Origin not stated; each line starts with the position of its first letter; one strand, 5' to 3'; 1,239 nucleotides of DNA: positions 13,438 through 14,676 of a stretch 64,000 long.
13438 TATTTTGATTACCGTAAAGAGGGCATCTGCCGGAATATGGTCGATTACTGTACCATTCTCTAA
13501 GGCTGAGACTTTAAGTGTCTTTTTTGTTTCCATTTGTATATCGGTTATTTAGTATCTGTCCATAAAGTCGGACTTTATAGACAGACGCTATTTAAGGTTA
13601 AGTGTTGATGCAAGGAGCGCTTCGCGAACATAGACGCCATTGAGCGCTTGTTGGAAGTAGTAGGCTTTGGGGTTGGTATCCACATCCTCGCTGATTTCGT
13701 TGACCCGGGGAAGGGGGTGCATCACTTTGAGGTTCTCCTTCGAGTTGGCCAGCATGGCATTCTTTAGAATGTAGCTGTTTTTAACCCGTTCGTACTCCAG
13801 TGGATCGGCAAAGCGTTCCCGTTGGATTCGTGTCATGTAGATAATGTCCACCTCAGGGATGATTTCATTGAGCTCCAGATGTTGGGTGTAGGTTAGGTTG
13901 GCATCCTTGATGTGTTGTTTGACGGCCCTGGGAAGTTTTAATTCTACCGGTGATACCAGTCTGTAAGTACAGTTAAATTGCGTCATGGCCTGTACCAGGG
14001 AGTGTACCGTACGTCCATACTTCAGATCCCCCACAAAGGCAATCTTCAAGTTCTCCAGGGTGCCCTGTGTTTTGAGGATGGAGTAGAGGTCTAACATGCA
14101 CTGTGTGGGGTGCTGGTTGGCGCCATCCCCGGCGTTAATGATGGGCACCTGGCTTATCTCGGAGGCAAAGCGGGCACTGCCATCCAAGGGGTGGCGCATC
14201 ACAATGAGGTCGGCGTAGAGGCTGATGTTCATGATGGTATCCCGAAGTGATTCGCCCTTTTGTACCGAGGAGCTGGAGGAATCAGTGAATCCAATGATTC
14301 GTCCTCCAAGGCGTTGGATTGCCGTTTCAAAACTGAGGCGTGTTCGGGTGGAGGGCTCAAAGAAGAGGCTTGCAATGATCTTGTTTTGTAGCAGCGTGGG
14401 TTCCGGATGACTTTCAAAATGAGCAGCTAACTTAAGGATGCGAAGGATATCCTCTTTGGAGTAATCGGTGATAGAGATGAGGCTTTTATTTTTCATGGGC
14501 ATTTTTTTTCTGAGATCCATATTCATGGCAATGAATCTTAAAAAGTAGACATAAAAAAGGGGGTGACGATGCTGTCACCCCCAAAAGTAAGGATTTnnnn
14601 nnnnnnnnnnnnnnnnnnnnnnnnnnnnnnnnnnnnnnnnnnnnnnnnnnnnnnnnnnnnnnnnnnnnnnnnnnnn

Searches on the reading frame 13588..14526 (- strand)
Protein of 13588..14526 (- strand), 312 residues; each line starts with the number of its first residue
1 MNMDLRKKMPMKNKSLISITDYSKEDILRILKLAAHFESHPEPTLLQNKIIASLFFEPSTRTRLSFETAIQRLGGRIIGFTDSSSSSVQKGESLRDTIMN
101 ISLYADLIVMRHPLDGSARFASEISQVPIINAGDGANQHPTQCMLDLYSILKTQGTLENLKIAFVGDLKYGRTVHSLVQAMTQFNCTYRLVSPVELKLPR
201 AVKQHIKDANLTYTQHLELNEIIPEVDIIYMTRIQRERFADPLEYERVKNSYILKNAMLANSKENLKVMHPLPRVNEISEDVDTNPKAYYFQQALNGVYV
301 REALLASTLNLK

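Call 9: find_encoding_contigs(protein=window:13588-14526:-, flank=3000, max_places=10)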
Protein window:13588-14526:- (312 aa): 1 contig read that carries it; 1 place shown.
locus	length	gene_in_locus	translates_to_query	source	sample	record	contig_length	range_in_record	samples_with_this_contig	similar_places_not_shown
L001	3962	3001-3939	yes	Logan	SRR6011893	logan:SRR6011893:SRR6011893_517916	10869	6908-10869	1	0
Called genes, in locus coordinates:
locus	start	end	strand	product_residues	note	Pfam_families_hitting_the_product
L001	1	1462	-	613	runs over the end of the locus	PF03485:Arg_tRNA_synt_N (faint), PF00750:tRNA-synt_1d, PF05746:DALR_1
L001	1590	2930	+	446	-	-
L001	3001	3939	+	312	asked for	PF02729:OTCace_N, PF00185:OTCace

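Call 12: search_protein_families(library=pfam, proteins=[window:13588-14526:-])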
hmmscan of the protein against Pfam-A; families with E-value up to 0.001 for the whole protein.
window:13588-14526:- (312 aa): 2 families
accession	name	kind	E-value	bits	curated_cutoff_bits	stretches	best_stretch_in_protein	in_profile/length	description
PF02729.26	OTCace_N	-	4.6e-46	157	29.9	1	14-150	1-146/148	Aspartate/ornithine carbamoyltransferase, carbamoyl-P binding domain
PF00185.30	OTCace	-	6.6e-32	111.2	29.4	1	159-307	2-156/157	Aspartate/ornithine carbamoyltransferase, Asp/Orn binding domain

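Call 18: find_homologous_proteins(query=window:13588-14526:-, max_evalue=1e-100)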
Query window:13588-14526:- (312 aa): 7945 proteins with E <= 1e-100 among 8000 candidates; the best 120 are listed.
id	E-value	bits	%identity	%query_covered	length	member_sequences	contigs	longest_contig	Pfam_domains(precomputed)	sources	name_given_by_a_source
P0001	1.6e-200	682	100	100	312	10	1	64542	PF00185.31,PF02729.27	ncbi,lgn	-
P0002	2.4e-179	613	92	97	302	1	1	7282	PF00185.31,PF02729.27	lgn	-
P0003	2.1e-172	590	89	97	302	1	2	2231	PF00185.31,PF02729.27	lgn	-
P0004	1.1e-171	588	88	97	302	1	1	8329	PF00185.31,PF02729.27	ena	-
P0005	1.2e-171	588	89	97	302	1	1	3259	PF00185.31,PF02729.27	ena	-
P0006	1.5e-171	587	89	97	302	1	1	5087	PF00185.31,PF02729.27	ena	-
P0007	3.2e-171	586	88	97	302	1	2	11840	PF00185.31,PF02729.27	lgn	-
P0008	1.8e-170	584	87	97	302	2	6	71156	PF00185.31,PF02729.27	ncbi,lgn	-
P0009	6.6e-154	529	79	97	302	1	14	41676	PF00185.31,PF02729.27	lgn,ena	-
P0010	1.8e-153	528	78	97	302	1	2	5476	PF00185.31,PF02729.27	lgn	-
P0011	2.4e-153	528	81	96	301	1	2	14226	PF00185.31,PF02729.27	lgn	-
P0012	2.4e-153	528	78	97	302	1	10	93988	PF00185.31,PF02729.27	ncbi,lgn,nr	ncbi:MAG: aspartate carbamoyltransferase [Bacteroidales bacterium]|nr:aspartate carbamoyltransferase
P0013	2.6e-153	528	80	96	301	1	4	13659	PF00185.31,PF02729.27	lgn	-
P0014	3.4e-153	527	81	96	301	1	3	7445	PF00185.31,PF02729.27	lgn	-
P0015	9.0e-153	526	80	96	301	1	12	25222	PF00185.31,PF02729.27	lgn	-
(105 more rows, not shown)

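Call 20: find_encoding_contigs(protein=P0002, flank=1500, max_places=4)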
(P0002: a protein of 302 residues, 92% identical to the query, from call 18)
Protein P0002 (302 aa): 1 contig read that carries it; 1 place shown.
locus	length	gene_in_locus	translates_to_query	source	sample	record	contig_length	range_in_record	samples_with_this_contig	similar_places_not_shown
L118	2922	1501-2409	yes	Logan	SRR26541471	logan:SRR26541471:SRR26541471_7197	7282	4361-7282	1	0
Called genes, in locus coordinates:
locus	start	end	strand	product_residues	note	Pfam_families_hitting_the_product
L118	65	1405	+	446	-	-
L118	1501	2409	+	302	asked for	PF02729:OTCace_N, PF00185:OTCace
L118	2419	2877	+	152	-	PF01948:PyrI, PF02748:PyrI_C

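Call 21: find_encoding_contigs(protein=P0008, flank=1500, max_places=6)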
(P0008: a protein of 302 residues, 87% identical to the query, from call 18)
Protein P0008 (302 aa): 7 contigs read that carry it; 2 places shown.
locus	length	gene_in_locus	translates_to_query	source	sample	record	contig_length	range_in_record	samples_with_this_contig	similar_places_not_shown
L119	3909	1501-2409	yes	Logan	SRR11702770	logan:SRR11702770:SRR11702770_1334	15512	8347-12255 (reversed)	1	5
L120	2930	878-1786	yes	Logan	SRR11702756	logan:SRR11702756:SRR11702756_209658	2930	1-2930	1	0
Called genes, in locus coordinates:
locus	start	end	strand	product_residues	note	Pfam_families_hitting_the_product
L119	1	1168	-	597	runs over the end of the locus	PF03485:Arg_tRNA_synt_N (weak), PF00750:tRNA-synt_1d, PF05746:DALR_1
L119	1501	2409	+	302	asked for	PF02729:OTCace_N, PF00185:OTCace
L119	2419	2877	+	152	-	PF01948:PyrI, PF02748:PyrI_C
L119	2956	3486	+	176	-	-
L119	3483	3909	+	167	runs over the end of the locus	-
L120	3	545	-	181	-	?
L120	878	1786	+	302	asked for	PF02729:OTCace_N, PF00185:OTCace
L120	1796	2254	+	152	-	PF01948:PyrI, PF02748:PyrI_C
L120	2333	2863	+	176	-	-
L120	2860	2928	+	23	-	?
